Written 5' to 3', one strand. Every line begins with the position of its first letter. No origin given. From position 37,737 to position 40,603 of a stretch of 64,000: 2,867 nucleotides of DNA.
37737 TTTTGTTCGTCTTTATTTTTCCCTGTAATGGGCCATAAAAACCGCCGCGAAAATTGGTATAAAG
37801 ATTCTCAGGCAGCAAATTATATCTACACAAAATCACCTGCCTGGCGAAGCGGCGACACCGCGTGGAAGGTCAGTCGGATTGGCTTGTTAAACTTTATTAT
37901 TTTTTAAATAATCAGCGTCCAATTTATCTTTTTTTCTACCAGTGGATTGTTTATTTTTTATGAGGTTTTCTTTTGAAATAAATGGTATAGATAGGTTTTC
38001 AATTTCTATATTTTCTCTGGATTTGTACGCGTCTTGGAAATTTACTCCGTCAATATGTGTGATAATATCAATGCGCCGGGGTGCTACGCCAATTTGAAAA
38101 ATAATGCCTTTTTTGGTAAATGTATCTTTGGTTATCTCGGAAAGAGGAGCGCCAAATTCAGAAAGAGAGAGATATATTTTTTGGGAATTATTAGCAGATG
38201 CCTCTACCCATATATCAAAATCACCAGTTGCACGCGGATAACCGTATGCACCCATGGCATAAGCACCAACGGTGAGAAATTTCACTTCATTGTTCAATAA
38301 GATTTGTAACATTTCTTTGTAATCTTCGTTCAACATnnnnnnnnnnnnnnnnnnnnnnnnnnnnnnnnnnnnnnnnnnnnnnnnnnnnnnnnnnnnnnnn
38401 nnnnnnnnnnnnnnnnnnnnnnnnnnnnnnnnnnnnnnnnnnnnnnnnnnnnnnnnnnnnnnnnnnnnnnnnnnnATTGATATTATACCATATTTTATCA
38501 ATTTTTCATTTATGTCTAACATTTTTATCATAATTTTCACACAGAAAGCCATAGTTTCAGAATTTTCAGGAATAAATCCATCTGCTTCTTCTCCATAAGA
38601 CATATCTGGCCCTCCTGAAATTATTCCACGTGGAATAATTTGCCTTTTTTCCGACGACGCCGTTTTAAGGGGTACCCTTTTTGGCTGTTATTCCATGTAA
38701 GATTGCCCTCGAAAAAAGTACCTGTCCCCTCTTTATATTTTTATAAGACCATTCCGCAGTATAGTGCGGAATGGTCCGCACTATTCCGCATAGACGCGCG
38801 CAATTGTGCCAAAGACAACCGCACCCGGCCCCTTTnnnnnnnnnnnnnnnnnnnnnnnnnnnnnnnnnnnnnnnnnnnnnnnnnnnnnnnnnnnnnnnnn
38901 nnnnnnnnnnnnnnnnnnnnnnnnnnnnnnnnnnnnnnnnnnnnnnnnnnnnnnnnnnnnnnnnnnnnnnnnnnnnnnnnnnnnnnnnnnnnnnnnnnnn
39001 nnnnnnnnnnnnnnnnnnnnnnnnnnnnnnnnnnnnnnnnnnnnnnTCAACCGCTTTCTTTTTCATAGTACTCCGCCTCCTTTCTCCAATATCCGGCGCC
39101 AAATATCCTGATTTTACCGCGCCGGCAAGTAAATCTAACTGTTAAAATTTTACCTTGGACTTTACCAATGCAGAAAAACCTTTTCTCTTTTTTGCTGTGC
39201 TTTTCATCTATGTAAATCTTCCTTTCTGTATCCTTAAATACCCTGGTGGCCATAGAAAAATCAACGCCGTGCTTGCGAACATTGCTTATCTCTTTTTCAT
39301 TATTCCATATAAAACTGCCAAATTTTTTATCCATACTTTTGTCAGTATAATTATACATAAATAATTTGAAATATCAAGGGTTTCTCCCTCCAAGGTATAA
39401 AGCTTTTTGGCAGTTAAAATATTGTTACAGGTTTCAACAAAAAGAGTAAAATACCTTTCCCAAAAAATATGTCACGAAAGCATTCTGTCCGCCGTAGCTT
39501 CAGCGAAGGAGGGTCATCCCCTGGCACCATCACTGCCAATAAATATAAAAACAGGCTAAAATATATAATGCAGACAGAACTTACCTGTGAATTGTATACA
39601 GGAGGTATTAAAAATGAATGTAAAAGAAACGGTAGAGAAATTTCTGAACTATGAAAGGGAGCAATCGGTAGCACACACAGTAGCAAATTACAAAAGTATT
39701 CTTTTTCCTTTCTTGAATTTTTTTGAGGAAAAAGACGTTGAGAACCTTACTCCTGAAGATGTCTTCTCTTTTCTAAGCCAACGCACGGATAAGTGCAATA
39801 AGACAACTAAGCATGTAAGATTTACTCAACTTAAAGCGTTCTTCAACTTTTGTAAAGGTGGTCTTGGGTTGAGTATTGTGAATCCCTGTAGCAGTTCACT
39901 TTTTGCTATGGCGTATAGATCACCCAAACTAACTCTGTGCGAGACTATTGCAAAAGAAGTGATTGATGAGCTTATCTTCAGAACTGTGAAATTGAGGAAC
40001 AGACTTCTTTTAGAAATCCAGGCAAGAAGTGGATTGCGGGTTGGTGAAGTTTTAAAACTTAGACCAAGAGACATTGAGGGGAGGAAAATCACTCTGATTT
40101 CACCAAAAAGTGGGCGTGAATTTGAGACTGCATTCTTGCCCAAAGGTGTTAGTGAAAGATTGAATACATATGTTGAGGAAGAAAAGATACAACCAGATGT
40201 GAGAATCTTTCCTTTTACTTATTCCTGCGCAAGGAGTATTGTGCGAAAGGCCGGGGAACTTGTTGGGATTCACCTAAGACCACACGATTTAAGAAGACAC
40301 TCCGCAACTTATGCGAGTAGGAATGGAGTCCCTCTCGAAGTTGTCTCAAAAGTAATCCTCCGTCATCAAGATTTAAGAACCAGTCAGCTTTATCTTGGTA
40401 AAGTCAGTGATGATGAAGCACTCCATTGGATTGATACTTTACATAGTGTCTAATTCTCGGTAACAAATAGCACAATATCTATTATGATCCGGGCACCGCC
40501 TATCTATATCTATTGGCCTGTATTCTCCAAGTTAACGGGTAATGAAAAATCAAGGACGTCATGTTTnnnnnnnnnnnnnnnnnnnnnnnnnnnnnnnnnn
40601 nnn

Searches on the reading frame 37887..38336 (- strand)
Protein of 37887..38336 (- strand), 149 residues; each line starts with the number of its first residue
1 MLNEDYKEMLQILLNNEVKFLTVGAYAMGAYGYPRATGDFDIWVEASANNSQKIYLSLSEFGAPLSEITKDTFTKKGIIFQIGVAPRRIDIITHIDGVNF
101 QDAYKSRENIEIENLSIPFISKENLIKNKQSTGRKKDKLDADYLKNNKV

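Call 13: find_encoding_contigs(protein=window:37887-38336:-, flank=10000, max_places=6)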
Protein window:37887-38336:- (149 aa): 1 contig read that carries it; 1 place shown.
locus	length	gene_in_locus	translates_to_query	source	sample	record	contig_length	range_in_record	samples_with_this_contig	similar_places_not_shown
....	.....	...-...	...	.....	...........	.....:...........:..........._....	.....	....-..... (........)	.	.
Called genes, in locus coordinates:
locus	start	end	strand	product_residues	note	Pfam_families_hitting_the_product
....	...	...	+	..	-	-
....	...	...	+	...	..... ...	-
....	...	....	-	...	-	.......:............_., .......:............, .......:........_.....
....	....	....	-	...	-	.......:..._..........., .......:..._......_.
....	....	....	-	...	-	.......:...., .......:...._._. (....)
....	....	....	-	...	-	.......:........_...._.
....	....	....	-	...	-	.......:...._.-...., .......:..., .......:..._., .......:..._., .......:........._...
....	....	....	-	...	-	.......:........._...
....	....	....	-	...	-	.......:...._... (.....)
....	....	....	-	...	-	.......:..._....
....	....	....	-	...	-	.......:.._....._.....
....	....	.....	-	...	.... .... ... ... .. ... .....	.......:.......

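Call 16: search_protein_families(library=ncbifam, proteins=[window:37887-38336:-], max_evalue=0.01)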
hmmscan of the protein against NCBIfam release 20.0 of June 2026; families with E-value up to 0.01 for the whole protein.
window:37887-38336:- (149 aa): 1 family
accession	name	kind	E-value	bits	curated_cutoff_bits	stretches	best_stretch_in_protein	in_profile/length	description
NF001660.0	PRK00431.1-1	equivalog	0.0059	16.1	271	1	1-38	96-133/177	O-acetyl-ADP-ribose deacetylase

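Call 17: search_protein_families(library=pfam, proteins=[window:37887-38336:-], max_evalue=0.01)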
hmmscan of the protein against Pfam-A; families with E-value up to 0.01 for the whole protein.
window:37887-38336:- (149 aa): 0 families

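Call 87: search_protein_families(library=pfam, proteins=[window:37887-38336:-], max_evalue=10)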
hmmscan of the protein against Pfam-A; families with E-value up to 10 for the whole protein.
window:37887-38336:- (149 aa): 0 families

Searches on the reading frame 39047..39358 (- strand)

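Call 16: search_protein_families(library=ncbifam, proteins=[window:39047-39358:-], max_evalue=0.01)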
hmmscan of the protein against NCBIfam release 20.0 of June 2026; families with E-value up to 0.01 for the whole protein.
window:39047-39358:- (103 aa): 0 families

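Call 17: search_protein_families(library=pfam, proteins=[window:39047-39358:-], max_evalue=0.01)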
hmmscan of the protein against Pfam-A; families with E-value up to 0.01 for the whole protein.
window:39047-39358:- (103 aa): 1 family
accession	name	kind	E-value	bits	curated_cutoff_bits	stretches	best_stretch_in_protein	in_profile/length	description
PF04365.19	BrnT_toxin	-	1.1e-19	70.9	34.5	1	18-93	1-75/77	Ribonuclease toxin, BrnT, of type II toxin-antitoxin system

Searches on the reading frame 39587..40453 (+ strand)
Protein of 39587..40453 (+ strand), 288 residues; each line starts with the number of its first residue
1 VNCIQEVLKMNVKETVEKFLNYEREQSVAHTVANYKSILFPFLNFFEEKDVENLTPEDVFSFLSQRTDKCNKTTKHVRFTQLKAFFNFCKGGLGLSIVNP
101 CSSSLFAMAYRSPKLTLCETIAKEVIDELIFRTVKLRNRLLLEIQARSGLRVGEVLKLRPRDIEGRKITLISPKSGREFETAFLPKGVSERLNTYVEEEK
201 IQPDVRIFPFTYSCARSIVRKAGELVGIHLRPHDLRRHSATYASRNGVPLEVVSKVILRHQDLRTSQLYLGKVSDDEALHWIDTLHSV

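Call 16: search_protein_families(library=ncbifam, proteins=[window:39587-40453:+], max_evalue=0.01)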
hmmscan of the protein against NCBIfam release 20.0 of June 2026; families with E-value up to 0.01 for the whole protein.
window:39587-40453:+ (288 aa): 7 families
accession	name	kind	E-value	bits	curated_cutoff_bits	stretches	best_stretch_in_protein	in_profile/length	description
NF040815.2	recomb_XerA_Arch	equivalog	3.7e-30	105.4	220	1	25-272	10-254/263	site-specific tyrosine recombinase/integron integrase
TIGR02224.1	recomb_XerC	equivalog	1.1e-15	57.9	335.15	1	18-270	5-275/295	tyrosine recombinase XerC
TIGR02225.1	recomb_XerD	equivalog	2.6e-15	56.5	329.6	1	20-278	7-279/290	site-specific tyrosine recombinase XerD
NF001399.0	PRK00283.1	subfamily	1.1e-13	51.1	279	1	12-270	5-281/300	tyrosine recombinase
TIGR02249.1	integrase_gron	subfamily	2.3e-09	37.1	265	1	28-199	15-180/315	integron integrase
NF002331.0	PRK01287.1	subfamily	2.5e-05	23.4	371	1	70-171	95-198/365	site-specific tyrosine recombinase XerC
NF003462.0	PRK05084.1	equivalog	0.0074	15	267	0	131-277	190-348/360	tyrosine recombinase XerS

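Call 17: search_protein_families(library=pfam, proteins=[window:39587-40453:+], max_evalue=0.01)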
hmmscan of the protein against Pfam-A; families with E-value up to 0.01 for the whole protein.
window:39587-40453:+ (288 aa): 3 families
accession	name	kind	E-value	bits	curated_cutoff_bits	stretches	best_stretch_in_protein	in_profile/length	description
PF00589.27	Phage_integrase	-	2.5e-15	57.1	27.1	1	132-270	18-166/172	Phage integrase family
PF02899.23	Phage_int_SAM_1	-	4e-07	30.7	22.3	1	18-88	3-78/83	Phage integrase, N-terminal SAM-like domain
PF13495.12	Phage_int_SAM_4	-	8.8e-05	23.3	27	1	29-87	16-76/85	Phage integrase, N-terminal SAM-like domain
